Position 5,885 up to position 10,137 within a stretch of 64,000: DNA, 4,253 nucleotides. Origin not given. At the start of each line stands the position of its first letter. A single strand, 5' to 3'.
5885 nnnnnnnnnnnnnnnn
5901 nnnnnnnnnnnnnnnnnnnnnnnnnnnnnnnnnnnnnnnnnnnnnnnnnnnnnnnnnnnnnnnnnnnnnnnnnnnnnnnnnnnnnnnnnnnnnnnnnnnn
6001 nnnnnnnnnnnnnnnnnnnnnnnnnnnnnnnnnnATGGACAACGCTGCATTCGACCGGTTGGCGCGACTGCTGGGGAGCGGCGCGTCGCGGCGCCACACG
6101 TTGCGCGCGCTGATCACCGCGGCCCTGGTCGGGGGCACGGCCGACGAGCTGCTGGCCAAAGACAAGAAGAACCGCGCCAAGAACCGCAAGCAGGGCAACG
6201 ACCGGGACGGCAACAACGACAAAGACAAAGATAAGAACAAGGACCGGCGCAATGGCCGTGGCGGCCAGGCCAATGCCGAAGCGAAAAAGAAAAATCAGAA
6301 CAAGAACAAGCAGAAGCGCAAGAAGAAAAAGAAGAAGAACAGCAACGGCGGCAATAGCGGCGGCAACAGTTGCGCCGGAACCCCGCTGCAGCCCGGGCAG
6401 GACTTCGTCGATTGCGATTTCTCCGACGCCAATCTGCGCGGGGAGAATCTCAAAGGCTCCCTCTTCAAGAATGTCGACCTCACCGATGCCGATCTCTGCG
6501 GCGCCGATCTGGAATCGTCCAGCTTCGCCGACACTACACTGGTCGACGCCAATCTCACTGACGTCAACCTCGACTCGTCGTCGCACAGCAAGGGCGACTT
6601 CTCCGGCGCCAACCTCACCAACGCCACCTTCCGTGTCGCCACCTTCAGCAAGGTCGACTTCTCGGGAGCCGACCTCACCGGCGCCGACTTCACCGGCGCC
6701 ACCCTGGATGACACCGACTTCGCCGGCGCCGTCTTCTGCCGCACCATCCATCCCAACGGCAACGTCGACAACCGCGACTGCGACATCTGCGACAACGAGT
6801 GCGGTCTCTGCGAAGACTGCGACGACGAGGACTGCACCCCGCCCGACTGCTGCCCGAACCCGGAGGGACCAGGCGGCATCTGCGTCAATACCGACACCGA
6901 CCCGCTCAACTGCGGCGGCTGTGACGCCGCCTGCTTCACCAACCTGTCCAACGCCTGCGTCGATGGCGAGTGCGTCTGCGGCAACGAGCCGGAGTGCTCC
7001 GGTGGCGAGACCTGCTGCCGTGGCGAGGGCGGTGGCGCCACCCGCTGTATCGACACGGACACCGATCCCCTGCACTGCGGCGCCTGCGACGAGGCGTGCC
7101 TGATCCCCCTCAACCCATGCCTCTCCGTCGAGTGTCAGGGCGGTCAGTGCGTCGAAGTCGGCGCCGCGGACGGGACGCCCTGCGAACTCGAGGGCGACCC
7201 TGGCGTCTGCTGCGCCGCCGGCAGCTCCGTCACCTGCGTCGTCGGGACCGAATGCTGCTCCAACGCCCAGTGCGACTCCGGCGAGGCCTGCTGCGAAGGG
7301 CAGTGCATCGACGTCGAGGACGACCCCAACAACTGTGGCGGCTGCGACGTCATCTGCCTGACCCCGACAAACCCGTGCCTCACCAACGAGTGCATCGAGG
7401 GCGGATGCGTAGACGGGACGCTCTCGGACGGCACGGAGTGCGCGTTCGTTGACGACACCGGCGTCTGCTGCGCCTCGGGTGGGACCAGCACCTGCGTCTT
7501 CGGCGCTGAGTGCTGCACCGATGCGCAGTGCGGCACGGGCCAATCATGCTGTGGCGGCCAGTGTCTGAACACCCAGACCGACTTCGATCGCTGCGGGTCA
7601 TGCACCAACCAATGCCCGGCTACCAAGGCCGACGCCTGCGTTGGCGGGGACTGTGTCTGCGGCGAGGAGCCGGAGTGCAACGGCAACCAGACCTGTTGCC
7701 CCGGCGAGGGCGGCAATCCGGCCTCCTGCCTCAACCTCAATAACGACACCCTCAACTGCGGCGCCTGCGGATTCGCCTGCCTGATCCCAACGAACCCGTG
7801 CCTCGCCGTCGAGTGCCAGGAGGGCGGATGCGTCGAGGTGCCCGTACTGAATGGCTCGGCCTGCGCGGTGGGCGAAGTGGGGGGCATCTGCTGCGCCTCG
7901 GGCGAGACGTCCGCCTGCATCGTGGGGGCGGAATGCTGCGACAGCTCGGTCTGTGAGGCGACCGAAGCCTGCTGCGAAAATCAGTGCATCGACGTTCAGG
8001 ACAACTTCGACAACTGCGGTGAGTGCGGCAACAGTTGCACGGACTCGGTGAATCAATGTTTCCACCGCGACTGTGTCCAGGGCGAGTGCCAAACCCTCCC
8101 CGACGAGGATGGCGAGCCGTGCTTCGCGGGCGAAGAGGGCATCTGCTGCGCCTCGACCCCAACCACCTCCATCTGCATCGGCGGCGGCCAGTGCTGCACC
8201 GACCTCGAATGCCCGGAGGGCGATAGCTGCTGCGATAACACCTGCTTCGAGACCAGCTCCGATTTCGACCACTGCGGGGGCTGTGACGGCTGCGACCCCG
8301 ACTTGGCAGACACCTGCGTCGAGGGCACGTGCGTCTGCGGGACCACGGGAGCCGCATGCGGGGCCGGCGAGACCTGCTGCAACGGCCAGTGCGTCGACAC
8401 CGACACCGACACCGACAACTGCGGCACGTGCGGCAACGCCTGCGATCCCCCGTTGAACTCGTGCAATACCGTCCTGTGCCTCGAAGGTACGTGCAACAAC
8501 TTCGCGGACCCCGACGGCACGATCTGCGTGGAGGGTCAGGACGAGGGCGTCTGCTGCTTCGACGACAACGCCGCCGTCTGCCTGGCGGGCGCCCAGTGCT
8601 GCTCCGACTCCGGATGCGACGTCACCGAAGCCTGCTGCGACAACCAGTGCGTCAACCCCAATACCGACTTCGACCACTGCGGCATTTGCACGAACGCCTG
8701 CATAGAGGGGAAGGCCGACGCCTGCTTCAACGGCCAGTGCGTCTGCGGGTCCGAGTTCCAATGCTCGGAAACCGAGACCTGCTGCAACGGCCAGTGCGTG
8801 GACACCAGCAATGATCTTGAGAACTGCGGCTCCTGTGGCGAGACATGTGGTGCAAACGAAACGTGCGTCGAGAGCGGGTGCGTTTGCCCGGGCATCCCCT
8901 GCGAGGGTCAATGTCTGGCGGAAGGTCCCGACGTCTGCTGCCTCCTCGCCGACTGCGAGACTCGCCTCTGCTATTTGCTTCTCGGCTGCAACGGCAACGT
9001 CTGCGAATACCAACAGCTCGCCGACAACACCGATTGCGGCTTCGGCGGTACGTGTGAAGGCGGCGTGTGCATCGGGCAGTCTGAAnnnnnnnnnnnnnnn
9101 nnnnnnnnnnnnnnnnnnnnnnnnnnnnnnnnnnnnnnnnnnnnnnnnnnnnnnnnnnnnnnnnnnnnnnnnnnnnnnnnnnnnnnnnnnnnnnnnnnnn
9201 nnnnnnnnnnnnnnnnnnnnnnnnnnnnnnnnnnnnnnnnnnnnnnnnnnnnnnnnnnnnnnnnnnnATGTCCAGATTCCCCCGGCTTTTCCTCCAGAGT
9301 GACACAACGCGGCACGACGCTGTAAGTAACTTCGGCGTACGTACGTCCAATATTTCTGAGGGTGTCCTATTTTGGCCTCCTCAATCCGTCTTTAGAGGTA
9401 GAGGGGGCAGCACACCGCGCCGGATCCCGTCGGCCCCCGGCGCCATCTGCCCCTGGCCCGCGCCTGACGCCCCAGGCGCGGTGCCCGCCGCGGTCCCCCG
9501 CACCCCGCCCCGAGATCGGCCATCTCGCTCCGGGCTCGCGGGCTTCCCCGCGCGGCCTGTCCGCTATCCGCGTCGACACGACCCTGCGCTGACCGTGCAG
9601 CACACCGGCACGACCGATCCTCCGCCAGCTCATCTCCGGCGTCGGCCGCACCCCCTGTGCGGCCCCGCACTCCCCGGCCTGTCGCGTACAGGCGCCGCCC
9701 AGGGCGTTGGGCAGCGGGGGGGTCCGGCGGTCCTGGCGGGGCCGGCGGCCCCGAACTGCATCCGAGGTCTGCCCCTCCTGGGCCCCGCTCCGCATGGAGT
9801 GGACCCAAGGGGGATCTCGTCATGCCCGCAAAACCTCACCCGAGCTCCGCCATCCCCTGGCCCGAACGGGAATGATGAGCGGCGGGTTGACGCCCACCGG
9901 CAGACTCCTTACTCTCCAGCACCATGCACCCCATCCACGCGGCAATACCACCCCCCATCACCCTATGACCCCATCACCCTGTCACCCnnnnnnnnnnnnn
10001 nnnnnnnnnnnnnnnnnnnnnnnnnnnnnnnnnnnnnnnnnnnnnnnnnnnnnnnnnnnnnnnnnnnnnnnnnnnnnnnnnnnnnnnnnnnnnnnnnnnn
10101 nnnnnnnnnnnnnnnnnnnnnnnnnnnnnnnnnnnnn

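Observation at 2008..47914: Eleven unrelated proteins share one export design: RR leader, AxA-type site, then a polycationic K/R/N/G tail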

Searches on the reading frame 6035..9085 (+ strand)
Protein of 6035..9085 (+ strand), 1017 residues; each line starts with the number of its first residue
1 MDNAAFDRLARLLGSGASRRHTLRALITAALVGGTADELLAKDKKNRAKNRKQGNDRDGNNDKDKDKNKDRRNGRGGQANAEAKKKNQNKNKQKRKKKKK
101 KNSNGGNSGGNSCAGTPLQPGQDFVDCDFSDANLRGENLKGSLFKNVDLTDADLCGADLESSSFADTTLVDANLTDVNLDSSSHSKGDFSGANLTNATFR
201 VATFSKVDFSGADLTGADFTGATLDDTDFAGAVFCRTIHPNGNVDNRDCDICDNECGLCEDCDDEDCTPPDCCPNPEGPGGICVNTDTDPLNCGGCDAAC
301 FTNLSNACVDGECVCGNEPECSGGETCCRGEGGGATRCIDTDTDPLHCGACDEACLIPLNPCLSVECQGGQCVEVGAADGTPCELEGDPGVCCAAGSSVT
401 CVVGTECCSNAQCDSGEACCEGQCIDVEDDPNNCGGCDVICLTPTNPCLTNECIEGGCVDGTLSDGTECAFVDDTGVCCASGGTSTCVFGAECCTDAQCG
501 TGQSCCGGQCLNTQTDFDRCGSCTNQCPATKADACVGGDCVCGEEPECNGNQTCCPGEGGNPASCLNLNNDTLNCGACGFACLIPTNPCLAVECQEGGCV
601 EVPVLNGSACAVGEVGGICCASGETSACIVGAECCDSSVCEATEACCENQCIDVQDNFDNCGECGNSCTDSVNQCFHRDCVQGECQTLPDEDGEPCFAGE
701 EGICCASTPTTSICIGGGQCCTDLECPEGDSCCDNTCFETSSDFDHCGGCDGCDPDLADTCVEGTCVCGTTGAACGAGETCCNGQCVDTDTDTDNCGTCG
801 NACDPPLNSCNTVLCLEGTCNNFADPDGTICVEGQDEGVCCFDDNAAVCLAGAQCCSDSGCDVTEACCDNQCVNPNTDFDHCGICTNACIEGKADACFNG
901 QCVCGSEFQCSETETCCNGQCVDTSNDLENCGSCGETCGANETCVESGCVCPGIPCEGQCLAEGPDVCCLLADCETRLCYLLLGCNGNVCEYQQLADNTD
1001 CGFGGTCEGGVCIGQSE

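Call 4: search_protein_families(library=pfam, proteins=[window:6035-9085:+], max_evalue=0.01)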
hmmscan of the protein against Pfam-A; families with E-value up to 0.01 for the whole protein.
window:6035-9085:+ (1017 aa): 4 families
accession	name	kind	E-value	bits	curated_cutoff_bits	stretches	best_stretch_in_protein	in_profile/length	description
PF00805.28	Pentapeptide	-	2.8e-21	75.2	20.2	3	123-160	2-39/40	Pentapeptide repeats (8 copies)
PF13599.13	Pentapeptide_4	-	3.3e-13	49.9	38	2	164-229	13-78/78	Pentapeptide repeat region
PF13576.12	Pentapeptide_3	-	3.5e-09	37.2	27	2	189-232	1-47/48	Pentapeptide repeats (9 copies)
PF04885.19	Stig1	-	1.7e-08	35.2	24.1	2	768-815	36-82/85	Stigma-specific STIG1-like protein family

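Call 5: search_protein_families(library=ncbifam, proteins=[window:6035-9085:+], max_evalue=0.01)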
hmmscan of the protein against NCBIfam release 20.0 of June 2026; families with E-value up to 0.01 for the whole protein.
window:6035-9085:+ (1017 aa): 6 families
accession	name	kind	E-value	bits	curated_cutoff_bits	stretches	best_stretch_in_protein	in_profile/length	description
NF041328.1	C_rich_MXAN6577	subfamily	1.7e-21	76.6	100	2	231-372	24-144/145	MXAN_6577-like cysteine-rich protein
NF052603.1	penta_Alr5209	equivalog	1e-15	57.9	125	2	163-240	14-91/113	Alr5209 family pentapeptide repeat protein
NF047416.1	penta_HetL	equivalog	5.6e-14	52.1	260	1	124-239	55-170/218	heterocyst differentiation pentapeptide repeat protein HetL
NF011744.0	PRK15197.1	equivalog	4.7e-10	39.1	274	1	132-226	154-248/291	SPI-2 type III secretion system effector PipB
NF011904.1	PRK15377.1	subfamily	0.00097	17.6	500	1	124-217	16-117/606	type III secretion system effector HECT-type E3 ubiquitin transferase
NF051894.1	anti_phage_HalA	equivalog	0.0027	17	250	0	185-230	75-125/338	anti-phage Hailong system effector protein HalA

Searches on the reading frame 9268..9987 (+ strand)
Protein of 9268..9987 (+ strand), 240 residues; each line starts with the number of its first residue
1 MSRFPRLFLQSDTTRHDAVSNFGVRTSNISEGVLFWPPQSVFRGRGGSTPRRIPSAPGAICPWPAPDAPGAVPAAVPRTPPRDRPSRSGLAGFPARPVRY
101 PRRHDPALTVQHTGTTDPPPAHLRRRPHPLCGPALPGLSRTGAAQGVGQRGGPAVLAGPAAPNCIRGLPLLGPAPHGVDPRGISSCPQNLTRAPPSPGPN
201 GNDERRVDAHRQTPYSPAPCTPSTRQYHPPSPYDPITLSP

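Call 48: search_protein_families(library=pfam, proteins=[window:9268-9987:+], max_evalue=0.001)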
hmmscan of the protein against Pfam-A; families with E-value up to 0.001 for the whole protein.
window:9268-9987:+ (240 aa): 0 families
